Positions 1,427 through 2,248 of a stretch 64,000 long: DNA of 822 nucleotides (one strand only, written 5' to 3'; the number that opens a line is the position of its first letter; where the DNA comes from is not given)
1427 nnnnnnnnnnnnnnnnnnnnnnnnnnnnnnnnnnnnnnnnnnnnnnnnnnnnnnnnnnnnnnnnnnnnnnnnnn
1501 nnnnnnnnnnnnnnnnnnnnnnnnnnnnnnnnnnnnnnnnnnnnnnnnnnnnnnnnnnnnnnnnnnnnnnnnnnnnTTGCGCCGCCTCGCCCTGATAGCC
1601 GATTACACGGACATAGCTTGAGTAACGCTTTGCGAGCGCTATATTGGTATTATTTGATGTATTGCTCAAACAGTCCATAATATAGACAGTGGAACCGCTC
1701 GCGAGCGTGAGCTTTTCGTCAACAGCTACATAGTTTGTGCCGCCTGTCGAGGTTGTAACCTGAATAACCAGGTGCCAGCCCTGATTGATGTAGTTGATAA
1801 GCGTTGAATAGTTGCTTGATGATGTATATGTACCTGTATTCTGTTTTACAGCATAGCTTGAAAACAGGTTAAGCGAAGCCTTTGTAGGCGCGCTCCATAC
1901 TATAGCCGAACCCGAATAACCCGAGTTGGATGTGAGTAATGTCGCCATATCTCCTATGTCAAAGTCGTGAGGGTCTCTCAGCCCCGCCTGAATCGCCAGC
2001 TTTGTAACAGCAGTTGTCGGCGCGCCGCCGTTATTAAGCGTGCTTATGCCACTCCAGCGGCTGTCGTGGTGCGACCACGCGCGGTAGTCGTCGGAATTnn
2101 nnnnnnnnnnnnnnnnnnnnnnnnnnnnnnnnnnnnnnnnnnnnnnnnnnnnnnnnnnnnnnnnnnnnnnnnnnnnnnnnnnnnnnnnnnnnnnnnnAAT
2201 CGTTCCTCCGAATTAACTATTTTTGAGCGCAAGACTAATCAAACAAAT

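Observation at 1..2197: Secreted protein with three tandem C39-like domains that have each lost both catalytic residues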

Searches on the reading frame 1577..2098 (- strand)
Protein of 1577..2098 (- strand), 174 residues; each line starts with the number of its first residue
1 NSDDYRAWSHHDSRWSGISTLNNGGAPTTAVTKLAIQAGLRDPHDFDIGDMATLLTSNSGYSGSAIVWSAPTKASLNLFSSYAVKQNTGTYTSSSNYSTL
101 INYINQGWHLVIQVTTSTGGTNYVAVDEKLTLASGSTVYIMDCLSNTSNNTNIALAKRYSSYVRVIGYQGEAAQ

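Call 19: search_protein_families(library=pfam, proteins=[window:1577-2098:-], max_evalue=10)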
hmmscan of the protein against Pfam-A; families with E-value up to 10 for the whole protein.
seq(174 aa): 2 families
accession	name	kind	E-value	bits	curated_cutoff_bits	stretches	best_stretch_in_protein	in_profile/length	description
PF02087.21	Nitrophorin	-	0.051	14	23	1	45-93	125-173/178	Nitrophorin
PF09985.14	Glucodextran_C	-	0.083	12.8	22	1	65-141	55-132/228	C-terminal binding-module, SLH-like, of glucodextranase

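Call 26: search_solved_structures(query=A2, max_evalue=10, show_alignments=3)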
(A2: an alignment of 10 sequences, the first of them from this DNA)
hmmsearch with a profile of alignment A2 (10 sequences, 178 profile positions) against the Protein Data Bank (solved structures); distinct sequences matched with E-value up to 10: 3.
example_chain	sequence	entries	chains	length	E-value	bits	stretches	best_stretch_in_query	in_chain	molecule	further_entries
3kx2_B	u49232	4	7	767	0.58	13.3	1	77-132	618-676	Pre-mRNA-splicing factor ATP-dependent RNA helicase PRP43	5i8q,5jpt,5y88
2xau_A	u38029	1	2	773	0.59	13.3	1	77-132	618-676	PRE-MRNA-SPLICING FACTOR ATP-DEPENDENT RNA HELICASE PRP43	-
8rdy_A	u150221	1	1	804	0.63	13.2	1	77-132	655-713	Pre-mRNA-splicing factor ATP-dependent RNA helicase PRP43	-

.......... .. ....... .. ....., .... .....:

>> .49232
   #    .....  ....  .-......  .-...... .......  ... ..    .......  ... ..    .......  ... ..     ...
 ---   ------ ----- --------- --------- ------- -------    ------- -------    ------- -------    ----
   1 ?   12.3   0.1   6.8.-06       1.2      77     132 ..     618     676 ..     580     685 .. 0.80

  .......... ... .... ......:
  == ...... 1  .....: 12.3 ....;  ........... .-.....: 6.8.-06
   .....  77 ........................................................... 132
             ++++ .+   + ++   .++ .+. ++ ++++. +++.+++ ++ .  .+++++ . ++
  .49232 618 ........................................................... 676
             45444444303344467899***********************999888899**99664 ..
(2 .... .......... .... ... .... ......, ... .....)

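Call 33: predict_structure(alignment_id=A2)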
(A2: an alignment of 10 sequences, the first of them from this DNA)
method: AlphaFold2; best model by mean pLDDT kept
length: 174 residues; sequences in the alignment: 10
mean_pLDDT: 84.1   pTM: 0.82
mean pLDDT of the five models: 84.1, 79.2, 78.9, 77.6, 77.6
residues with pLDDT >= 90: 59; 70-90: 94; 50-70: 17; < 50: 4
segments of 3 or more residues with pLDDT < 50: none
pLDDT, mean of each block of 10 residues (from residue 1): 75 67 78 88 85 86 74 73 86 94 93 90 92 95 83 93 90 51
secondary structure, 60 per line:
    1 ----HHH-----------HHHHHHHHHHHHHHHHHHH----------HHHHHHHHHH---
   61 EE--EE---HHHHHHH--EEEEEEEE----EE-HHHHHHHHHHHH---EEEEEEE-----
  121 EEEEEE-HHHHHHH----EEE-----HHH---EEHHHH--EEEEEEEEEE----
elements in order: H19-37 H48-57 H70-76 E79-86 H94-105 E109-115 E121-126 H128-134 E139-141 H155-158 E161-170

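Call 34: search_protein_representatives(alignment_id=A2)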
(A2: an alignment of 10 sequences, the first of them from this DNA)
Query: 10 sequences, 178 profile positions. Proteins with E-value up to 0.001 (for the whole library): 1496; up to 1e-10: 670; up to 1e-30: 129. The best 150 are listed.
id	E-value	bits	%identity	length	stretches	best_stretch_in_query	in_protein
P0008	3.4e-135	463.6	-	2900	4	3-176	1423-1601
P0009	2.2e-131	451.2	-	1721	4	4-176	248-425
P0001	2.6e-129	444.5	-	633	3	2-177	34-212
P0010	7.7e-120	413.6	-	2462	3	2-176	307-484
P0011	1.2e-114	396.7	-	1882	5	1-176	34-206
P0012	1.5e-100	350.8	-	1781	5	3-176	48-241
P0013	1.0e-92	325.2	-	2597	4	3-177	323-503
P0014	1.3e-92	324.9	-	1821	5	4-176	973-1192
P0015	2.0e-91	321.0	-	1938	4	3-173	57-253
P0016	4.3e-91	319.9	-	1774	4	4-171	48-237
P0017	1.2e-83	295.8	-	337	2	1-177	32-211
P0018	4.4e-83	293.9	-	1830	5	4-176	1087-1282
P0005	4.7e-73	261.2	-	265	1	2-177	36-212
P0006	8.0e-71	253.9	-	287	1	2-176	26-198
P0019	2.5e-70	252.3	-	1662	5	2-163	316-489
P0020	2.6e-67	242.5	-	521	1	2-177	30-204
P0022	1.3e-66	240.2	-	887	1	1-177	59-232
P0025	5.3e-66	238.2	-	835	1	2-177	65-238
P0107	6.4e-35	137.0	-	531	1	2-152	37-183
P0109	1.0e-34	136.3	-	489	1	2-149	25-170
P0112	2.6e-34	135.0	-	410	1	3-144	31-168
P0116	1.1e-33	133.0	-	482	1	2-149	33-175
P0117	1.3e-33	132.8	-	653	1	4-149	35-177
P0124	2.6e-32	128.5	-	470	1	3-148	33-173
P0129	3.2e-31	124.9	-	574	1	3-147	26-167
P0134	2.0e-30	122.3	-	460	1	2-148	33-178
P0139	7.0e-29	117.3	-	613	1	2-150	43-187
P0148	5.2e-28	114.5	-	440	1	5-171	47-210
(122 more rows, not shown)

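Call 38: fold_search(model_id=the predicted structure, library=pdb)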
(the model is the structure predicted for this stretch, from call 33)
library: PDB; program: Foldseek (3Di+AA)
matches with E <= 10: 524; with E <= 0.001: 0
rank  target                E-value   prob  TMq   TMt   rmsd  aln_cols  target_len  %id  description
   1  9f5t_A                1.1e-02  0.82  0.36  0.32   9.2       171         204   12  Ubiquitin C-terminal clippase BpJOS (released 2025-04-23)
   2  1pxv_A                1.7e-02  0.84  0.38  0.37   6.8       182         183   10  The staphostatin-staphopain complex: a forward binding inhibitor in complex with its target cysteine protease (released 2003-10-21)
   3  8ssm_A                2.1e-02  0.99  0.49  0.58   4.5       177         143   11  Citrobacter rodentium contact dependent growth inhibition (CDI) toxin (CdiA-CT) and immunity (CdiI) complex (released 2024-05-15)
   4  9f5t_C                2.1e-02  0.84  0.38  0.33   8.8       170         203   13  Ubiquitin C-terminal clippase BpJOS (released 2025-04-23)
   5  8brf_BBB              2.6e-02  0.97  0.49  0.59   4.4       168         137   10  YopQ apo from Yersinia enterocolitica (released 2023-12-13)
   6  1t94_A                2.8e-02  0.30  0.24  0.13  19.0       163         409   12  Crystal structure of the catalytic core of human DNA polymerase kappa (released 2004-08-31)
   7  9l5u_B                5.1e-02  0.89  0.42  0.50   6.1       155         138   12  Papain-like cysteine protease toxin/immunity pair (released 2025-06-04)
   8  1ukf                  6.1e-02  0.63  0.39  0.37   8.1       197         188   10  Crystal Structure of Pseudomonas Avirulence Protein AvrPphB (released 2003-12-09)
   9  9hb1                  7.4e-02  0.38  0.30  0.20   8.7       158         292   11  Structure of IdeC protease C94S from Streptococcus canis (released 2025-10-01)
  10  9hb2                  8.8e-02  0.33  0.30  0.20   9.9       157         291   10  Structure of the truncated version of IdeC protease C94S from Streptococcus canis (released 2025-10-01)
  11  4u7c_A                1.1e-01  0.14  0.22  0.11  15.1       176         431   10  Structure of DNA polymerase kappa in complex with benzopyrene adducted DNA (released 2016-01-27)
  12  8brf_AAA              1.2e-01  0.75  0.45  0.51   5.3       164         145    9  YopQ apo from Yersinia enterocolitica (released 2023-12-13)
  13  2avw_B                1.3e-01  0.38  0.31  0.21   7.7       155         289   10  Crystal structure of monoclinic form of streptococcus Mac-1 (released 2006-02-28)
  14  9azl_A                1.3e-01  0.84  0.46  0.14   4.7       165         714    9  Cryo-EM structure of the ABC transporter PCAT1 bound with MgADP class1 (released 2024-10-30)
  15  3bba_A                1.4e-01  0.54  0.41  0.31   6.3       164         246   13  Structure of active wild-type Prevotella intermedia interpain A cysteine protease (released 2007-11-20)
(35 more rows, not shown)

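Call 46: search_protein_families(library=pfam, proteins=[P0107, P0109, P0112, P0116, P0117, P0124, P0129, P0134, P0139, P0148], max_evalue=0.01)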
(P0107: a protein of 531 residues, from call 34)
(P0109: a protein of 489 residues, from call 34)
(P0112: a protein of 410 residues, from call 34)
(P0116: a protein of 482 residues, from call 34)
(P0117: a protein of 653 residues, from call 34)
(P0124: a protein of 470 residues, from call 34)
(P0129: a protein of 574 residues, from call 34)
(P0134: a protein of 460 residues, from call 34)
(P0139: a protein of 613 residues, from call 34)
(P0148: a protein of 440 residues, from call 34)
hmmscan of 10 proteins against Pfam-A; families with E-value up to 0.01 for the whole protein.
P0107 (531 aa): 3 families
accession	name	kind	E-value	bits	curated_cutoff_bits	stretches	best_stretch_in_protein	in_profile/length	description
PF08239.17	SH3_3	-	2.6e-26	92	27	2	229-278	1-52/54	Bacterial SH3 domain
PF06347.19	SH3_4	-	2.2e-10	40.6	24.1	1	229-274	3-49/56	Bacterial SH3 domain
PF00404.24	Dockerin_1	-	3.5e-08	33.9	22.9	1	477-528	2-56/57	Dockerin type I domain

P0109 (489 aa): 5 families
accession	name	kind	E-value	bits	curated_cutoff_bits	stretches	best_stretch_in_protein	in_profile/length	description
PF08239.17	SH3_3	-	3.8e-15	56.3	27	2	225-265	1-47/54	Bacterial SH3 domain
PF00404.24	Dockerin_1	-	7.2e-10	39.4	22.9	1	430-480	1-51/57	Dockerin type I domain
PF07523.18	Big_3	-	2.9e-06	27.9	21.2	1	291-355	2-68/68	Bacterial Ig-like domain (group 3)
PF13529.12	Peptidase_C39_2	-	7.5e-05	23.8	24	1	51-167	12-143/143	Peptidase_C39 like family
PF06347.19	SH3_4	-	0.00012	22.2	24.1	0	372-417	3-49/56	Bacterial SH3 domain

P0112 (410 aa): 3 families
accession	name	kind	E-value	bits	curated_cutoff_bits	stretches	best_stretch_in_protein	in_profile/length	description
PF08239.17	SH3_3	-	3.1e-15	56.5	27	2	209-253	1-47/54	Bacterial SH3 domain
PF06347.19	SH3_4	-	2.9e-06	27.4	24.1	1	210-253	4-48/56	Bacterial SH3 domain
PF03412.21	Peptidase_C39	-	0.0012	19.1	22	1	126-175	61-110/133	Peptidase C39 family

P0116 (482 aa): 6 families
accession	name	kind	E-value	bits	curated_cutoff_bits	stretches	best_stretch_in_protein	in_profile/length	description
PF08239.17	SH3_3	-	2.1e-23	82.7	27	3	234-281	2-51/54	Bacterial SH3 domain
PF06347.19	SH3_4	-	1.9e-11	44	24.1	0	232-278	2-49/56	Bacterial SH3 domain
PF00404.24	Dockerin_1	-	6.6e-06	26.7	22.9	1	431-481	2-52/57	Dockerin type I domain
PF01455.23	HupF_HypC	-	0.00019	22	28.5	0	393-420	6-33/65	HupF/HypC family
PF13529.12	Peptidase_C39_2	-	0.00033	21.7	24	1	59-172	12-143/143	Peptidase_C39 like family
PF18348.7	SH3_16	-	0.0096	16.1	25.8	0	254-278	18-44/49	Bacterial dipeptidyl-peptidase Sh3 domain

P0117 (653 aa): 7 families
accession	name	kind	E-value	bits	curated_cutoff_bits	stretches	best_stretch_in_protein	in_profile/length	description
PF08239.17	SH3_3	-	5.7e-64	212.6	27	5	222-277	1-53/54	Bacterial SH3 domain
PF06347.19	SH3_4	-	3.5e-16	59.2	24.1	0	498-552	4-54/56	Bacterial SH3 domain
PF07653.23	SH3_2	-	1.2e-13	50.9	21.8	0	509-552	15-52/55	Variant SH3 domain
PF03217.20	SlpA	-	0.0023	18.5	23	0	231-279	22-62/63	Surface layer protein A domain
PF19087.6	DUF5776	-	0.0056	17.3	27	0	510-541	27-57/67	Domain of unknown function (DUF5776)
PF17785.7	PUA_3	-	0.006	16.8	22.6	0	324-351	27-54/64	PUA-like domain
PF11302.14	DUF3104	-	0.0082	16.2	27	0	422-454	5-37/69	Protein of unknown function (DUF3104)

P0124 (470 aa): 2 families
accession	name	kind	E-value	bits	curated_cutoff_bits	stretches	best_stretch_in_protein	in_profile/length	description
PF08239.17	SH3_3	-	1.2e-17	64.2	27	2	381-429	2-52/54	Bacterial SH3 domain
PF06347.19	SH3_4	-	0.0075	16.5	24.1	0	381-424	4-48/56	Bacterial SH3 domain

P0129 (574 aa): 5 families
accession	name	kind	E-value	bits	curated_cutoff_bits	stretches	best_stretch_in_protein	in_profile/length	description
PF08239.17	SH3_3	-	1.5e-20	73.5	27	2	221-265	1-47/54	Bacterial SH3 domain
PF07523.18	Big_3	-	3.2e-14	53.4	21.2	1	286-350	3-68/68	Bacterial Ig-like domain (group 3)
PF06347.19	SH3_4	-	2e-12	47.1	24.1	2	367-413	2-49/56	Bacterial SH3 domain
PF00404.24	Dockerin_1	-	8.6e-09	35.9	22.9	1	501-550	2-52/57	Dockerin type I domain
PF13529.12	Peptidase_C39_2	-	0.00053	21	24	1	51-166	12-143/143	Peptidase_C39 like family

P0134 (460 aa): 1 family
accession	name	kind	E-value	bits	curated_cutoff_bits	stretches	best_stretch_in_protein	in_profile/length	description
PF08239.17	SH3_3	-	3.4e-08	34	27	1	407-454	2-49/54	Bacterial SH3 domain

P0139 (613 aa): 4 families
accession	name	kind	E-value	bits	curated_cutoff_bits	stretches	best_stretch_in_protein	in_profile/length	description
PF08239.17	SH3_3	-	7.1e-26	90.6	27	3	234-280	1-49/54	Bacterial SH3 domain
PF06347.19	SH3_4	-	1.1e-10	41.5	24.1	2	236-279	5-49/56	Bacterial SH3 domain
PF00404.24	Dockerin_1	-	3.3e-08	34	22.9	1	553-605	2-53/57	Dockerin type I domain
PF23880.1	DUF7233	-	0.0014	18.9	24.4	0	310-395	8-88/97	Domain of unknown function (DUF7233)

P0148 (440 aa): 2 families
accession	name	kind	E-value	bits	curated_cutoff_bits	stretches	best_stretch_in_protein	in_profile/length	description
PF00404.24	Dockerin_1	-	1e-10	42.1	22.9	1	386-439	1-57/57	Dockerin type I domain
PF13529.12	Peptidase_C39_2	-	2.6e-06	28.5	24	1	55-189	11-142/143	Peptidase_C39 like family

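Call 67: list_cluster_members(proteins=[P0011, P0009, P0012, P0013, P0010, P0020, P0022, P0025, P0148, P0109])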
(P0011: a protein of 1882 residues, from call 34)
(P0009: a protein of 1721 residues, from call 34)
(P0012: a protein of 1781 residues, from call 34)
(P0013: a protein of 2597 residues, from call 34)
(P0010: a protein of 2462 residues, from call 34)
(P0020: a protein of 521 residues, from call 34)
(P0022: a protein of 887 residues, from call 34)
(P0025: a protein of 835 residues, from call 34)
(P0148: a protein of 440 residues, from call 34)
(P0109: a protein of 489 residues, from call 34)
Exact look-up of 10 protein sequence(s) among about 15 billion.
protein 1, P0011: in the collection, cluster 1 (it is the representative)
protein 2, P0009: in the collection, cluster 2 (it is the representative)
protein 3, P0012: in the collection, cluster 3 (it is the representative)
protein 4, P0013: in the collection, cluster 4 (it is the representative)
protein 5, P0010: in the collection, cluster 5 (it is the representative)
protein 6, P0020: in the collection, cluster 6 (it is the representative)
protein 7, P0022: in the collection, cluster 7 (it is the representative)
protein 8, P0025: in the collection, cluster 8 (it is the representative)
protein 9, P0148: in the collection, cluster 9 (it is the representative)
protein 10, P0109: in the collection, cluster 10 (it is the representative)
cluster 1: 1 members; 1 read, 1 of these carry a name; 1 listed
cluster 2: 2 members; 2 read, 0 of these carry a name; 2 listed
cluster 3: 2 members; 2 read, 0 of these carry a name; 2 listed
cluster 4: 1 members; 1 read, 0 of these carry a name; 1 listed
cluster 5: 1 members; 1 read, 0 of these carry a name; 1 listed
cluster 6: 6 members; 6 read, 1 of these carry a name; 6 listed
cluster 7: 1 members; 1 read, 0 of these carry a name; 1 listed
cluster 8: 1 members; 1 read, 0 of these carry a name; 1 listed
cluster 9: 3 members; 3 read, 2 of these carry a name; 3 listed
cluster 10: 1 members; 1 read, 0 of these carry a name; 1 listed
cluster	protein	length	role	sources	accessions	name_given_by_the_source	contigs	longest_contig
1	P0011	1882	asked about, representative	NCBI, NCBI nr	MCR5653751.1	MAG: hypothetical protein K6F88_08125 [Ruminococcus sp.] | hypothetical protein [Ruminococcus sp.]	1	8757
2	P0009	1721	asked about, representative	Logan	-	-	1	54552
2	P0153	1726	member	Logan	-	-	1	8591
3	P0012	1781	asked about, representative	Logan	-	-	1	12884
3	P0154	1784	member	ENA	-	-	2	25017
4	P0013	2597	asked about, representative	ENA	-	-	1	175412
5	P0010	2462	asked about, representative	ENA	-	-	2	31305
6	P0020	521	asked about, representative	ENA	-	-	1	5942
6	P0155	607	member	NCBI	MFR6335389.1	MAG: leucine-rich repeat protein [Oscillospiraceae bacterium]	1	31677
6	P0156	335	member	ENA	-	-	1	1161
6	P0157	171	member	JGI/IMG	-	-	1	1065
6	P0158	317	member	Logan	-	-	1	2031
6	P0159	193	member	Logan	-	-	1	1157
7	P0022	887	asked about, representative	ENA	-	-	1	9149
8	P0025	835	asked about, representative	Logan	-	-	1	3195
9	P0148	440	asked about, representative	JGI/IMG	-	hypothetical protein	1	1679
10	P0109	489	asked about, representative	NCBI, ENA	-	-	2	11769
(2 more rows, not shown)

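Call 68: search_protein_families(library=ncbifam, proteins=[P0148, P0012], max_evalue=0.1)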
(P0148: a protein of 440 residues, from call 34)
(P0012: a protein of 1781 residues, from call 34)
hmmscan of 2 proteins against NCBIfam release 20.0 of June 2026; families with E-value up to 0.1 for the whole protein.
P0148 (440 aa): 0 families

P0012 (1781 aa): 0 families
